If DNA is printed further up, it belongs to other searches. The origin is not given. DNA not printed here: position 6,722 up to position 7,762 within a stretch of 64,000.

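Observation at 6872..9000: Stand-alone metallophosphoesterase plus kinase-USP two-gene module: candidate uncharacterised stress signalling switch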

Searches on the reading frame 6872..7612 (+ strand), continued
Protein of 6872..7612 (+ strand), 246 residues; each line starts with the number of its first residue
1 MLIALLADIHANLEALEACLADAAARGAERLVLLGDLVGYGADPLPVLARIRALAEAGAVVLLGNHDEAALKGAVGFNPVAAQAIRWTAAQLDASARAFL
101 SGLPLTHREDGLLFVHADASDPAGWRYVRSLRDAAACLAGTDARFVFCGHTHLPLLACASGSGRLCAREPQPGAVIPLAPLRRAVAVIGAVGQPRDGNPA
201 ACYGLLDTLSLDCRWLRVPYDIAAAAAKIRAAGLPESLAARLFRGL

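Call 70: get_annotated_region(hit=H9, flank=4000)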
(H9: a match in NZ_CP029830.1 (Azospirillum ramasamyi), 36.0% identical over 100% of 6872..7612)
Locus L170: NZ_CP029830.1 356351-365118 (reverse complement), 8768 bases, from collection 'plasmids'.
description: Azospirillum ramasamyi strain M2T2B2 plasmid unnamed1, complete sequence
organism: Azospirillum ramasamyi (NCBI taxid 682998)
taxonomy: Bacteria; Pseudomonadota; Alphaproteobacteria; Rhodospirillales; Azospirillaceae; Azospirillum; Azospirillum ramasamyi
host: -; source: single cell,Cow dung; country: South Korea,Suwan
typing (MOB-suite, as given by PLSDB): non-mobilizable
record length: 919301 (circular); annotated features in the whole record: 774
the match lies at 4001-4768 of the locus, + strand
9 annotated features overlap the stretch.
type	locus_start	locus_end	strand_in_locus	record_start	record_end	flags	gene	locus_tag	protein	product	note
CDS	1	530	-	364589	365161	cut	-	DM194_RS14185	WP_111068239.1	hypothetical protein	-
CDS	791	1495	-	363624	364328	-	-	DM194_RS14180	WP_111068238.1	WbqC family protein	-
CDS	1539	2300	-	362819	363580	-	-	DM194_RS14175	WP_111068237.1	hypothetical protein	-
CDS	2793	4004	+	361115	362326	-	-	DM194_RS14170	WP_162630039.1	ATP-grasp domain-containing protein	-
CDS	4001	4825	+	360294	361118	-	-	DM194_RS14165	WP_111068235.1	metallophosphoesterase family protein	-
CDS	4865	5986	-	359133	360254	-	-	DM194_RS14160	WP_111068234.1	DegT/DnrJ/EryC1/StrS family aminotransferase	-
CDS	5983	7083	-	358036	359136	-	-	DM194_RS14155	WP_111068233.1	Gfo/Idh/MocA family oxidoreductase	-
CDS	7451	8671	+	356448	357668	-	-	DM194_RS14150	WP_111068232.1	glycosyltransferase family 4 protein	-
CDS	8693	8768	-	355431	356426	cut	-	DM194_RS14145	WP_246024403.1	NAD-dependent epimerase/dehydratase family protein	-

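Call 71: get_annotated_region(hit=H15, flank=4000)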
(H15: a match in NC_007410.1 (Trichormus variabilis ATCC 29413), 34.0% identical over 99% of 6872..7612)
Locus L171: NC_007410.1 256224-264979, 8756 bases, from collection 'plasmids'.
description: Trichormus variabilis ATCC 29413 plasmid A, complete sequence
organism: Trichormus variabilis ATCC 29413 (NCBI taxid 240292)
taxonomy: Bacteria; Cyanobacteriota; Cyanophyceae; Nostocales; Nostocaceae; Trichormus; Trichormus variabilis; Trichormus variabilis ATCC 29413
host: -; source: -; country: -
typing (MOB-suite, as given by PLSDB): conjugative; replicon rep_cluster_38; relaxase MOBV,MOBV; mating-pair formation MPF_T
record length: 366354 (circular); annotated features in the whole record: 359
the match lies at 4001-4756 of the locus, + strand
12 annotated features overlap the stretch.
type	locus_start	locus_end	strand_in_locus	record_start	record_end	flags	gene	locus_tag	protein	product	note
CDS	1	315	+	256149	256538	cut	-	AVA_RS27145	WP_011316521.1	DUF1636 domain-containing protein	-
CDS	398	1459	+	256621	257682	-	-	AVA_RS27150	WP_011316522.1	GTP-binding protein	-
CDS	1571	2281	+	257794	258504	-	-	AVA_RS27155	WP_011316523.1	class I SAM-dependent methyltransferase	-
CDS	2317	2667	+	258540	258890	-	hisI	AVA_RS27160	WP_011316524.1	phosphoribosyl-AMP cyclohydrolase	GO:0000105 - histidine biosynthetic process [Evidence IEA]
CDS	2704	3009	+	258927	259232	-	-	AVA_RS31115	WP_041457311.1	hypothetical protein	-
CDS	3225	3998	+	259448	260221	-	-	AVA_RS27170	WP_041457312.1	GTP-binding protein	-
CDS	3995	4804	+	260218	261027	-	-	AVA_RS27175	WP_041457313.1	metallophosphoesterase family protein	-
CDS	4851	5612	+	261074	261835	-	-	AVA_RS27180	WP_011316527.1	metallo-dependent phosphatase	-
CDS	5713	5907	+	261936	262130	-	-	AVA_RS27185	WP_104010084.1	hypothetical protein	-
CDS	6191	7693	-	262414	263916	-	-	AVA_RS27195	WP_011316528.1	HlyD family efflux transporter periplasmic adaptor subunit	-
CDS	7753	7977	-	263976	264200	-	-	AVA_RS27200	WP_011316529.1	mersacidin/lichenicidin family type 2 lantibiotic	-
CDS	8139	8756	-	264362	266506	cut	-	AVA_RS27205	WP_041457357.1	peptidase domain-containing ABC transporter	-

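Call 72: get_annotated_region(hit=H18, flank=4000)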
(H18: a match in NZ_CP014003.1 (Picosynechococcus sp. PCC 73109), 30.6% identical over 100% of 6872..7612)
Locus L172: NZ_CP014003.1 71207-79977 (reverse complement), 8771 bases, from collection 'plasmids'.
description: Picosynechococcus sp. PCC 73109 plasmid unnamed5
organism: Picosynechococcus sp. PCC 73109 (NCBI taxid 374982)
taxonomy: Bacteria; Cyanobacteriota; Cyanophyceae; Chroococcales; Geminocystaceae; Picosynechococcus; Picosynechococcus sp. PCC 73109
host: -; source: cell culture; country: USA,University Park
typing (MOB-suite, as given by PLSDB): non-mobilizable
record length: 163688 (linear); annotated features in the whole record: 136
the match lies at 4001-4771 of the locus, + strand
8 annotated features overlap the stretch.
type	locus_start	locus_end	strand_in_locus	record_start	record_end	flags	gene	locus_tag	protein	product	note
CDS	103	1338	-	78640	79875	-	-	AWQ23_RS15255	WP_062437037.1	hypothetical protein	-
CDS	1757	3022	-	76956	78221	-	-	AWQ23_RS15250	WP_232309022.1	FAD/NAD(P)-binding protein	-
CDS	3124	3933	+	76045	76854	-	-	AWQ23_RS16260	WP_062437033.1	hypothetical protein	-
CDS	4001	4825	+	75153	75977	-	-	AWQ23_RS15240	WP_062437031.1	metallophosphoesterase family protein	-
CDS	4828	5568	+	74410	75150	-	-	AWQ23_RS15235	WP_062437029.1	metallophosphatase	-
CDS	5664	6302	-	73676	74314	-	folE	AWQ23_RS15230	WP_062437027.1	GTP cyclohydrolase I FolE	GO:0042559 - pteridine-containing compound biosynthetic process [Evidence IEA]; GO:0046654 - tetrahydrofolate ...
CDS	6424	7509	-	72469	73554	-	hemB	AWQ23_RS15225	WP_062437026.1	porphobilinogen synthase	GO:0033014 - tetrapyrrole biosynthetic process [Evidence IEA]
CDS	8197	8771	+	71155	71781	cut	-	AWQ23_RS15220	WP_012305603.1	DUF4360 domain-containing protein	-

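Call 76: get_annotated_region(hit=H16, flank=4000)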
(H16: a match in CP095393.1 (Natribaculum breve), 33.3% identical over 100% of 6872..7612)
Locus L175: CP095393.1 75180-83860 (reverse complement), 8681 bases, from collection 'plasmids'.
description: Natribaculum breve strain TRM20010 plasmid unnamed3, complete sequence
organism: Natribaculum breve (NCBI taxid 1419050)
taxonomy: Archaea; Euryarchaeota; Halobacteria; Halobacteriales; Natrialbaceae; Natribaculum; Natribaculum breve
host: -; source: cell culture,saline soil; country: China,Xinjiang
typing (MOB-suite, as given by PLSDB): non-mobilizable
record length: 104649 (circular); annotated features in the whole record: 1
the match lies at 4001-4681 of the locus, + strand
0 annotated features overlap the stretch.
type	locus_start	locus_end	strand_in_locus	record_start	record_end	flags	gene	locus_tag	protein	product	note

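Call 78: search_protein_families(library=pfam, proteins=[L175:1914-2771:+, L175:2774-3976:+, L175:3998-4687:+, L175:5442-5843:-, L175:6337-6969:+, L169:728-1381:-], max_evalue=0.001)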
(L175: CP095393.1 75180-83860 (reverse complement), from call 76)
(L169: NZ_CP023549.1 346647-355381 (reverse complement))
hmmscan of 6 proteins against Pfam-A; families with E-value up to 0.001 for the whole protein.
L175:1914-2771:+ (285 aa): 4 families
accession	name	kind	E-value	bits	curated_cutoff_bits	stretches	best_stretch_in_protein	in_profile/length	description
PF00069.31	Pkinase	-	1.4e-35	123.4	31.7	1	18-268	2-253/263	Protein kinase domain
PF07714.23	PK_Tyr_Ser-Thr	-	2.3e-20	73.5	23.1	1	18-222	2-208/258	Protein tyrosine and serine/threonine kinase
PF03109.22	ABC1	-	4.4e-05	23.2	22.9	1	88-167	140-220/244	ABC1 atypical kinase-like domain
PF06176.17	WaaY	-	0.00044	20.4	20.3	1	89-163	116-183/229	Lipopolysaccharide core biosynthesis protein (WaaY)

L175:2774-3976:+ (400 aa): 0 families

L175:3998-4687:+ (229 aa): 3 families
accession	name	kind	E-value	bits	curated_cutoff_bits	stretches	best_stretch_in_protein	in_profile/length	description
PF12850.12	Metallophos_2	-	3.7e-27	95.7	27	1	2-193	1-152/154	Calcineurin-like phosphoesterase superfamily domain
PF00149.33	Metallophos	-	3.2e-17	64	21.5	1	2-158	1-158/191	Calcineurin-like phosphoesterase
PF14582.11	Metallophos_3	-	3.7e-05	23.6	28.2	0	145-202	208-259/259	Metallophosphoesterase, calcineurin superfamily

L175:5442-5843:- (133 aa): 2 families
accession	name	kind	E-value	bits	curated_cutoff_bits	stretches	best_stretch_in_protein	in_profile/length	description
PF13404.12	HTH_AsnC-type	-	0.00018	21.7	27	1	18-55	3-41/42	AsnC-type helix-turn-helix domain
PF12802.13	MarR_2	-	0.00072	20.1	27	0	14-62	1-51/61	MarR family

L175:6337-6969:+ (210 aa): 0 families

L169:728-1381:- (217 aa): 6 families
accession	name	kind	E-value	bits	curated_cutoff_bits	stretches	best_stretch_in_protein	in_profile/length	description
PF00406.28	ADK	-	3e-50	170.7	26.8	1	4-190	1-150/151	Adenylate kinase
PF13207.12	AAA_17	-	2.3e-22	80.2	27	1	5-124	1-120/136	AAA domain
PF05191.20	ADK_lid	-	7.2e-11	42.2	26.6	1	126-162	1-36/36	Adenylate kinase, active site lid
PF13671.12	AAA_33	-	1.2e-06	29.3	27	1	1-126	1-118/143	AAA domain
PF13238.12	AAA_18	-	0.00014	22.7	29.4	1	3-126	2-111/128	AAA domain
PF07295.17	DUF1451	-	0.00026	21.6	26.1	1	124-161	111-146/146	Zinc-ribbon containing domain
